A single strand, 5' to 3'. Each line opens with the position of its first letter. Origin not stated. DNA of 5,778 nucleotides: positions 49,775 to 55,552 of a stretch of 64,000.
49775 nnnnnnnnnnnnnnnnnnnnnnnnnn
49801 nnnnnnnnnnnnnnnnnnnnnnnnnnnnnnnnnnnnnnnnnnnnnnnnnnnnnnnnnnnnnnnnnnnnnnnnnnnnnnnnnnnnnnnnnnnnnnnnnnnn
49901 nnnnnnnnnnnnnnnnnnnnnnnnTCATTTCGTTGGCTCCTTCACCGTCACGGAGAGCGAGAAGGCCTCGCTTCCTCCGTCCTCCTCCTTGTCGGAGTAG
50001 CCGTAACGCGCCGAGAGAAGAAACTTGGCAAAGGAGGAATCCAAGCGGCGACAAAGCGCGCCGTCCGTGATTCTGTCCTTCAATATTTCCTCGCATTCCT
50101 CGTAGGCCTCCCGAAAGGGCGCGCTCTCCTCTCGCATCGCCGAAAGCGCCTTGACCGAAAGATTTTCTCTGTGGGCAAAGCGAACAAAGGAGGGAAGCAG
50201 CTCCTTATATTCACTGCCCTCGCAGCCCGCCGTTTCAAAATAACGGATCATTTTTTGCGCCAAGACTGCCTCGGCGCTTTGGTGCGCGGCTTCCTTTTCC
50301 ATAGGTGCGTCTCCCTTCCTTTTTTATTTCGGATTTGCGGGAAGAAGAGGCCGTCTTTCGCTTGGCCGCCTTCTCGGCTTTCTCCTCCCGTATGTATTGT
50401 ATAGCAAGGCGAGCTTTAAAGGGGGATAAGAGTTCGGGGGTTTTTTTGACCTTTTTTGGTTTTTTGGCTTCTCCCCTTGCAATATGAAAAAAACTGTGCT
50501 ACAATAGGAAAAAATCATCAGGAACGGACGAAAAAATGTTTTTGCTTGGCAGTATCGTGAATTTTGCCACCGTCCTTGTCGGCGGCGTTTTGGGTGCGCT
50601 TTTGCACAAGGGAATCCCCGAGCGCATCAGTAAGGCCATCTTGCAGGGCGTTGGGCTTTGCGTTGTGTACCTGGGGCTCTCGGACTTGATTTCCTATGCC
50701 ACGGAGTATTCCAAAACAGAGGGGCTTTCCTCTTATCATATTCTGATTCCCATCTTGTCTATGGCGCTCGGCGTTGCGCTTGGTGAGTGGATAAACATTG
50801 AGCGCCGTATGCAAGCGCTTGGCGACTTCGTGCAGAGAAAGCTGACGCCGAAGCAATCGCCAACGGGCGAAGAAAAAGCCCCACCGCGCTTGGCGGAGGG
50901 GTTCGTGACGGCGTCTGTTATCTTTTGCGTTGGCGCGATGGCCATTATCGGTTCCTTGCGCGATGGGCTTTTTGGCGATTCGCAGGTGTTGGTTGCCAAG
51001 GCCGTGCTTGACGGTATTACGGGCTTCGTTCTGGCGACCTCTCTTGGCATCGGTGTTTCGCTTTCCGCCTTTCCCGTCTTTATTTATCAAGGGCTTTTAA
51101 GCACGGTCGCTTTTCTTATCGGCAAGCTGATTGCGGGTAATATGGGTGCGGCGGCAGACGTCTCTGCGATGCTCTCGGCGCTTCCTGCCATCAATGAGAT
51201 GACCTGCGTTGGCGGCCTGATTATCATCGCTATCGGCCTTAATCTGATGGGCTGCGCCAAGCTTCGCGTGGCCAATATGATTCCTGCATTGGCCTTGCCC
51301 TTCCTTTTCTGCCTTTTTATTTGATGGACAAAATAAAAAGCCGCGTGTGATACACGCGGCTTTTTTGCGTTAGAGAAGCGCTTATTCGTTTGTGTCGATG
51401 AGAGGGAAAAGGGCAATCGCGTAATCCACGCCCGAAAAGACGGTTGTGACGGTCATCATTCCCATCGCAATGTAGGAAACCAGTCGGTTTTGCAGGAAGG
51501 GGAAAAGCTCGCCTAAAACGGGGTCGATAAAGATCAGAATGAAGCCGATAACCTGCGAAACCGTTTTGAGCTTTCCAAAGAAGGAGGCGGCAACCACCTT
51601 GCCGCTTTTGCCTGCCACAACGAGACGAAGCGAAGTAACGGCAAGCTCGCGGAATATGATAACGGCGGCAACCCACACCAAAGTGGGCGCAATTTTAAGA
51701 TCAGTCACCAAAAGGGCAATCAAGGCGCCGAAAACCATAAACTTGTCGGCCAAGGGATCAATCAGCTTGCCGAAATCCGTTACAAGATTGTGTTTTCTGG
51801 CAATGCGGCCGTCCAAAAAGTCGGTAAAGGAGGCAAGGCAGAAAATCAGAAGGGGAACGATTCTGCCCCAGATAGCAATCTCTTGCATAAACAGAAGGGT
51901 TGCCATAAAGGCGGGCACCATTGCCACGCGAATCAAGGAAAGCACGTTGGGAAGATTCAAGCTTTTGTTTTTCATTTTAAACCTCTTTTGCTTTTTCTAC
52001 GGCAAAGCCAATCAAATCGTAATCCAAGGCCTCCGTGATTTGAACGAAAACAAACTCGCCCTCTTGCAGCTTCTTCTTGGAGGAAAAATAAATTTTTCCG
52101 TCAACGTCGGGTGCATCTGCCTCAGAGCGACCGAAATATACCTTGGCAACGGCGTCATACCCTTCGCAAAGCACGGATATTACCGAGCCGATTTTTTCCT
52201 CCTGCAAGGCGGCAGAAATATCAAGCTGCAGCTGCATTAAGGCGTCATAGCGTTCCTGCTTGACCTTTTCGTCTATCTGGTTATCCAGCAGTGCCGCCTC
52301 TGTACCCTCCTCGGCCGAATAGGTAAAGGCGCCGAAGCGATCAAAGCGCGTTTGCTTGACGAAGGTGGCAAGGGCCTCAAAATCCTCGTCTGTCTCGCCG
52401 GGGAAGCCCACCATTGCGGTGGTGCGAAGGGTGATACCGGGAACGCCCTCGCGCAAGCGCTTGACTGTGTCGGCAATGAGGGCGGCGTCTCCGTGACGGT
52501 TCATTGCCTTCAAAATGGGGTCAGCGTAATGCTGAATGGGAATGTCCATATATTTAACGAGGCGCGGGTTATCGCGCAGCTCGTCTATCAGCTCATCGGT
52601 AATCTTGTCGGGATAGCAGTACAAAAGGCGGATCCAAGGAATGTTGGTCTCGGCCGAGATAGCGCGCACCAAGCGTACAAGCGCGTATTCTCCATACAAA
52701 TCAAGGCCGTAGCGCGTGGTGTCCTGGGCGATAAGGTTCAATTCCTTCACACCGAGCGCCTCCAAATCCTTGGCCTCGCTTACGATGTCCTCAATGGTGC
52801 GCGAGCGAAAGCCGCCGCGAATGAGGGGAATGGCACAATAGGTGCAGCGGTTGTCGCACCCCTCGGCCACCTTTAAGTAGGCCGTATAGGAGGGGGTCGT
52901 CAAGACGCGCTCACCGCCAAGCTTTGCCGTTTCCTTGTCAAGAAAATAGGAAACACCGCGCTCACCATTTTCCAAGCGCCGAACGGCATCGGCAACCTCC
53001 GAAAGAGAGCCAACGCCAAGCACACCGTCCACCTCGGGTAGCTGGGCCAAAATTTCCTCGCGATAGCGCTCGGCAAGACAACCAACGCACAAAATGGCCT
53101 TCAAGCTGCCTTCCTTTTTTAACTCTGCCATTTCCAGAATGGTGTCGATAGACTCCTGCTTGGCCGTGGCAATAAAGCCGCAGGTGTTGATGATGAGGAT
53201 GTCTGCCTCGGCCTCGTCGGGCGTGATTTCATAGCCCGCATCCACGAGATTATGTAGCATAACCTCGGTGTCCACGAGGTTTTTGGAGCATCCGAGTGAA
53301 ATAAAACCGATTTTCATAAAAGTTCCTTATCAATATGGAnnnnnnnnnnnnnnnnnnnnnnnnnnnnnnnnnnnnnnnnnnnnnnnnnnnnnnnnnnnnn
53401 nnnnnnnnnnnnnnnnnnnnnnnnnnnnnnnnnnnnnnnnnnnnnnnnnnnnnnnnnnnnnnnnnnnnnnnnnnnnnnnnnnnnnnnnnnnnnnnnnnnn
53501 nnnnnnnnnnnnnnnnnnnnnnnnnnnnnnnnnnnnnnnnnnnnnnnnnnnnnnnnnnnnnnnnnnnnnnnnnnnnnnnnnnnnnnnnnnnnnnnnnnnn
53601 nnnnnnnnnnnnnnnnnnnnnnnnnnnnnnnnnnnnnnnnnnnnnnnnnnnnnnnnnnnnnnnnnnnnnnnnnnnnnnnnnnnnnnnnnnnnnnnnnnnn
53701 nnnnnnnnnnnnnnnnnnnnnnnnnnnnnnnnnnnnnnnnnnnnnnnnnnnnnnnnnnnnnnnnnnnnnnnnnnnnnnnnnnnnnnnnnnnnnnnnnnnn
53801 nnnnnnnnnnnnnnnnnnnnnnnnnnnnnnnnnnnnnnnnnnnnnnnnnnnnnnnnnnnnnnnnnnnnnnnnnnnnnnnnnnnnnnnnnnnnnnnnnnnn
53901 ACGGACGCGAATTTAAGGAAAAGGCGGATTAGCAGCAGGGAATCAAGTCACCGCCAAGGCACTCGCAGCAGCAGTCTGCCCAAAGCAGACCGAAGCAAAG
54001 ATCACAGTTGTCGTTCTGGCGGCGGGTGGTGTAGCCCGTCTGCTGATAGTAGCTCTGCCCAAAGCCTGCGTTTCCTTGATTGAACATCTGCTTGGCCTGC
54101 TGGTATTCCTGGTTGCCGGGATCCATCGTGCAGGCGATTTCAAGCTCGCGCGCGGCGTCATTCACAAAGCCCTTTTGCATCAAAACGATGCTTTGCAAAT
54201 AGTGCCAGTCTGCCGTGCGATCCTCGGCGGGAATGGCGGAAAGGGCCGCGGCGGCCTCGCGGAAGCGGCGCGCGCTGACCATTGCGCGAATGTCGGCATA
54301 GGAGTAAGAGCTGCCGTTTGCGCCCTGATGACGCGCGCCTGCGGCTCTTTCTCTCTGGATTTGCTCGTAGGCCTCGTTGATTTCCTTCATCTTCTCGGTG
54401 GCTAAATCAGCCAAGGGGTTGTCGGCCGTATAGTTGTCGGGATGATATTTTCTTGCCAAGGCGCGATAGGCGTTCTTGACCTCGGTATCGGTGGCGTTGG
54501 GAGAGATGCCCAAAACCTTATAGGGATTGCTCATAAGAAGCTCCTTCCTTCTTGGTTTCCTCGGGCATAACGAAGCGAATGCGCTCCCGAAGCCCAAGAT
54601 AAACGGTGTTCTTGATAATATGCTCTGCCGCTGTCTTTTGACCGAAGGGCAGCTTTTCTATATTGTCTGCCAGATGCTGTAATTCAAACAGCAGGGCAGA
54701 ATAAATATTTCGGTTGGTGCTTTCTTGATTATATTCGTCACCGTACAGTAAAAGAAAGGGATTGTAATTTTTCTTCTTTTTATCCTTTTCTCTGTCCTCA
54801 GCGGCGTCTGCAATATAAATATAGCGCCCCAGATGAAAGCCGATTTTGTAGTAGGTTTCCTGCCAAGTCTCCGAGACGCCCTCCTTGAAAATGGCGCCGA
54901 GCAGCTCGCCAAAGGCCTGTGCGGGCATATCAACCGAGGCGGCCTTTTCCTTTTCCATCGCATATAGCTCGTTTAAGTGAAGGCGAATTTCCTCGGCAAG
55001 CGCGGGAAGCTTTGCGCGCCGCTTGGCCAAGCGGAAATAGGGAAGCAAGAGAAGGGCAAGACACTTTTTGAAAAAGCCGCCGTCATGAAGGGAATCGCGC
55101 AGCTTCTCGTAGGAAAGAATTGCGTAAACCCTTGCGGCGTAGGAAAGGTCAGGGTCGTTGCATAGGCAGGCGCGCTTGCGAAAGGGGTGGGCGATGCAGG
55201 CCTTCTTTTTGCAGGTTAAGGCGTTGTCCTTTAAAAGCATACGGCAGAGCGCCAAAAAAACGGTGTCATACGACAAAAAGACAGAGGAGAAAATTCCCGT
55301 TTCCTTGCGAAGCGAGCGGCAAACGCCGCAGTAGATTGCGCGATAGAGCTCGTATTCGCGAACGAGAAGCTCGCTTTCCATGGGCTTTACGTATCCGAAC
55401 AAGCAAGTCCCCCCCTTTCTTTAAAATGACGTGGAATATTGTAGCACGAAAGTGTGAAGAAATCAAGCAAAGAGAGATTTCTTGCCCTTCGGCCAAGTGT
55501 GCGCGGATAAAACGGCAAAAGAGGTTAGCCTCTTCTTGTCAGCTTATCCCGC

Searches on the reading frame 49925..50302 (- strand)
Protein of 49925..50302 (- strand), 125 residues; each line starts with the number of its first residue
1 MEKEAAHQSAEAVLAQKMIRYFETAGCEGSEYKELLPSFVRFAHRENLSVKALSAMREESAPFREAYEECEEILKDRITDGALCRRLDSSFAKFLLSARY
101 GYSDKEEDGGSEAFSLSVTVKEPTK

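Call 5: search_protein_families(library=pfam, max_evalue=0.01, proteins=[window:49925-50302:-])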
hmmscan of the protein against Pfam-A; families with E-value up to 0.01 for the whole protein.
window:49925-50302:- (125 aa): 1 family
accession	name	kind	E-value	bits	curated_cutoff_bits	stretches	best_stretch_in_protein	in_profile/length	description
PF16677.11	GP3_package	-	1.1e-05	26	29.4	1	14-107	12-104/105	DNA-packaging protein gp3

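Call 7: search_protein_families(library=phrogs, max_evalue=0.01, proteins=[window:49925-50302:-])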
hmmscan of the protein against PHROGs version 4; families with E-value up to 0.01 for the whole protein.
window:49925-50302:- (125 aa): 1 family
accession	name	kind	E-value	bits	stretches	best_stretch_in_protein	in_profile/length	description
phrog_3064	-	head and packaging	2.3e-08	34.7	1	15-112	50-155/175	terminase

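Call 33: search_protein_families(library=ncbifam, max_evalue=0.01, proteins=[window:49925-50302:-])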
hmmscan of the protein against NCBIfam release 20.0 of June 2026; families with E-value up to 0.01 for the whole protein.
window:49925-50302:- (125 aa): 0 families

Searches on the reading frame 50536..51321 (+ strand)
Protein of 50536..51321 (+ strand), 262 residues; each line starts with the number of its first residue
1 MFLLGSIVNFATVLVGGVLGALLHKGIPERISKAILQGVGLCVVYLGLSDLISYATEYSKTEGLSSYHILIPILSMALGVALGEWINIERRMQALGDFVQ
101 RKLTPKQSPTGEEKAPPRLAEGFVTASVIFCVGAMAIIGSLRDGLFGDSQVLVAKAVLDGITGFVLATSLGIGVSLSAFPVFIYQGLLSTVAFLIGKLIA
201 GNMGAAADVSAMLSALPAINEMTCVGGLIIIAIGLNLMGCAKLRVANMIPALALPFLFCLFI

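Call 98: find_homologous_proteins(query=window:50536-51321:+, max_evalue=1e-20)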
Query window:50536-51321:+ (262 aa): 2517 proteins with E <= 1e-20 among 8000 candidates; the best 120 are listed.
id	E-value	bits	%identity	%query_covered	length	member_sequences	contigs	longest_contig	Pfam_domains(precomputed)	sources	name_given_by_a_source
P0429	1.6e-158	544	100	100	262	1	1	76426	PF04474.18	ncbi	-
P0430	6.8e-145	499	90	100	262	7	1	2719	PF04474.18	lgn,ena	-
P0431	1.8e-124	432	77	100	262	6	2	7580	PF04474.18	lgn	-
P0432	1.3e-122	426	77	100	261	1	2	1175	PF04474.18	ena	-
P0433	1.3e-120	420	77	94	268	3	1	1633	PF04474.18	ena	-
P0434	1.3e-115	403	73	100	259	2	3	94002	PF04474.18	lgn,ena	-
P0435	2.7e-88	314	58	100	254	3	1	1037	PF04474.18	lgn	-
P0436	2.6e-86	307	58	100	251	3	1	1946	PF04474.18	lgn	-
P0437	8.5e-86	306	56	99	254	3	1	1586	PF04474.18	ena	-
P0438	1.3e-85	305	58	100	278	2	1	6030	PF04474.18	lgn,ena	-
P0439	1.4e-80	289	54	100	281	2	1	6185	PF04474.18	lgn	-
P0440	5.2e-73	264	51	94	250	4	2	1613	PF04474.18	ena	-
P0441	5.7e-53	198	46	99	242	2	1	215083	PF04474.18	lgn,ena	-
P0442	3.3e-50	189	46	100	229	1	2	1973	PF04474.18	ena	-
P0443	3.4e-50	189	41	99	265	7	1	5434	PF04474.18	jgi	jgi:uncharacterized membrane protein YqgA involved in biofilm formation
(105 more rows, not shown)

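Call 99: find_encoding_contigs(protein=P0438, flank=6000, max_places=2)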
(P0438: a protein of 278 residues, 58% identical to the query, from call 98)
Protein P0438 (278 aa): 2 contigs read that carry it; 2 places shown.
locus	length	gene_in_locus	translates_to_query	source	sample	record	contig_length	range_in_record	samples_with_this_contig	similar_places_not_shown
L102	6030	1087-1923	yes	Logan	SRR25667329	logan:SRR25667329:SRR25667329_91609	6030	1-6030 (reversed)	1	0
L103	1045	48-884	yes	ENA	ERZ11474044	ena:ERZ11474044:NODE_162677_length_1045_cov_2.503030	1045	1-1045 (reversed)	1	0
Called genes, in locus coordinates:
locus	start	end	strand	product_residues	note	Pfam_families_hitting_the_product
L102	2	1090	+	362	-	?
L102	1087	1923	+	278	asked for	PF04474:DUF554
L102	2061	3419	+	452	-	PF01595:CNNM, PF00571:CBS (weak), PF03471:CorC_HlyC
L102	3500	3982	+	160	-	PF04073:tRNA_edit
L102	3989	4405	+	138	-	PF13302:Acetyltransf_3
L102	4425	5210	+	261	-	-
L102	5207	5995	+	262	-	PF00106:adh_short, PF01370:Epimerase (faint), PF08659:KR (weak), PF13561:adh_short_C2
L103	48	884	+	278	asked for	PF04474:DUF554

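Call 100: find_encoding_contigs(protein=P0439, flank=6000, max_places=2)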
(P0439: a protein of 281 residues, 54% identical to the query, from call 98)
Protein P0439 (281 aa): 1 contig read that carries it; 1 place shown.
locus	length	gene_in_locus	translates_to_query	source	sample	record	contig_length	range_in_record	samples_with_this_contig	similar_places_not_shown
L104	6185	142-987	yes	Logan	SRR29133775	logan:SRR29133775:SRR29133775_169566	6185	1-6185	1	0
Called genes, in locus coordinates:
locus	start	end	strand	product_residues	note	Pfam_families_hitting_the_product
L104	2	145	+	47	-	?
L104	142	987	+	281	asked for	PF04474:DUF554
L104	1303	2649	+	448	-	PF01595:CNNM, PF00571:CBS (weak), PF03471:CorC_HlyC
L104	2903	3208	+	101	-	-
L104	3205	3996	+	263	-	PF00106:adh_short, PF01370:Epimerase (weak), PF08659:KR (weak), PF13561:adh_short_C2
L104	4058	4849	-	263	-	PF13560:HTH_31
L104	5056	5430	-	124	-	PF02661:Fic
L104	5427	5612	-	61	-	-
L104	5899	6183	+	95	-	?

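Call 101: find_encoding_contigs(protein=P0441, flank=8000, max_places=1)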
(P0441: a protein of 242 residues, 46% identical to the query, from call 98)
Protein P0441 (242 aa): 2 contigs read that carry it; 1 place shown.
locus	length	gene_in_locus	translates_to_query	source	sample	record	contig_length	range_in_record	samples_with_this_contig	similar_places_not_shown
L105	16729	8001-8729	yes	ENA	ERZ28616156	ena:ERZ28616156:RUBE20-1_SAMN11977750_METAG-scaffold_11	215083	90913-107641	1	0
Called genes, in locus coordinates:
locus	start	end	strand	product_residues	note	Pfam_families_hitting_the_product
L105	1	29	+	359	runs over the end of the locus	PF02547:Queuosine_synth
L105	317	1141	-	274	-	PF21302:Zn_ribbon_RlmA, PF13847:Methyltransf_31, PF08241:Methyltransf_11, PF13649:Methyltransf_25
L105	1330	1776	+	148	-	PF03652:RuvX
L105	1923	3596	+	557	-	PF00089:Trypsin, PF13365:Trypsin_2, PF13180:PDZ_2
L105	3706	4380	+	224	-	PF02390:Methyltransf_4, PF13847:Methyltransf_31, PF08241:Methyltransf_11 (faint), PF08242:Methyltransf_12 (faint), PF13649:Methyltransf_25 (weak)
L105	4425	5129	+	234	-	PF04002:RadC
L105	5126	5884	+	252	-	PF04002:RadC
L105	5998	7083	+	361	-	PF02350:Epimerase_2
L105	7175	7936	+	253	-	PF13424:TPR_12 (faint), PF00515:TPR_1 (faint), PF07719:TPR_2 (faint), PF13414:TPR_11 (faint), PF13432:TPR_16 (weak), PF14559:TPR_19 (weak), PF13431:TPR_17 (faint), PF13428:TPR_14 (weak)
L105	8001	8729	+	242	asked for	PF04474:DUF554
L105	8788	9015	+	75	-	-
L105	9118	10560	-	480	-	PF17767:NAPRTase_N, PF04095:NAPRTase (weak), PF17956:NAPRTase_C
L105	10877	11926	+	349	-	PF13303:PTS_EIIC_2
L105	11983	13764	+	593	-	PF17297:PEPCK_N, PF00821:PEPCK_GTP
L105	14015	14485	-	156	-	PF00160:Pro_isomerase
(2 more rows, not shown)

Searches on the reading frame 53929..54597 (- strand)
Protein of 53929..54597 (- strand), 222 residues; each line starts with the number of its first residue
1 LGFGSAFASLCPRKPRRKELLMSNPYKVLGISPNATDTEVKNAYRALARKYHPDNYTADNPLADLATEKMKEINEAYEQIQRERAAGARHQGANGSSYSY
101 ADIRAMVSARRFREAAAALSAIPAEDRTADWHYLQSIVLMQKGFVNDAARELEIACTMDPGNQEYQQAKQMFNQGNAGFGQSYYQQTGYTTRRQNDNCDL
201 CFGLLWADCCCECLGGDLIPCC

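Call 107: search_protein_families(library=pfam, max_evalue=0.0001, proteins=[window:53929-54597:-])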
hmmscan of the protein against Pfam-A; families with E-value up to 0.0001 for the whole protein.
window:53929-54597:- (222 aa): 1 family
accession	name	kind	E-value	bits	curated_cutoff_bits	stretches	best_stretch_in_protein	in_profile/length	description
PF00226.36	DnaJ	-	5.5e-17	62.1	27.8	1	24-82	1-55/63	DnaJ domain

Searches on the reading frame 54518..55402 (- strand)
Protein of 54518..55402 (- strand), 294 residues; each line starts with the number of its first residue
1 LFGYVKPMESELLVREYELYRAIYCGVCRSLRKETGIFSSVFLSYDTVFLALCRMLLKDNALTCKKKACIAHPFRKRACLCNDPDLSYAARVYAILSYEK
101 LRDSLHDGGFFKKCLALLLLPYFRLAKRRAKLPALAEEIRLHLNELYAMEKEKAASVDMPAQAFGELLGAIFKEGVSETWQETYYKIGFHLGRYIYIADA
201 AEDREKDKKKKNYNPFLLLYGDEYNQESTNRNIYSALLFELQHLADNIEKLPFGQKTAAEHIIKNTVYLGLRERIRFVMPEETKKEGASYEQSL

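Call 107: search_protein_families(library=pfam, max_evalue=0.0001, proteins=[window:54518-55402:-])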
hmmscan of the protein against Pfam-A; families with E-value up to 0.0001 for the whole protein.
window:54518-55402:- (294 aa): 1 family
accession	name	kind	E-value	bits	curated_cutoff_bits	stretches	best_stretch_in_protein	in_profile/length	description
PF18937.5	DUF5685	-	7.3e-74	249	26.7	1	1-275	1-270/272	Family of unknown function (DUF5685)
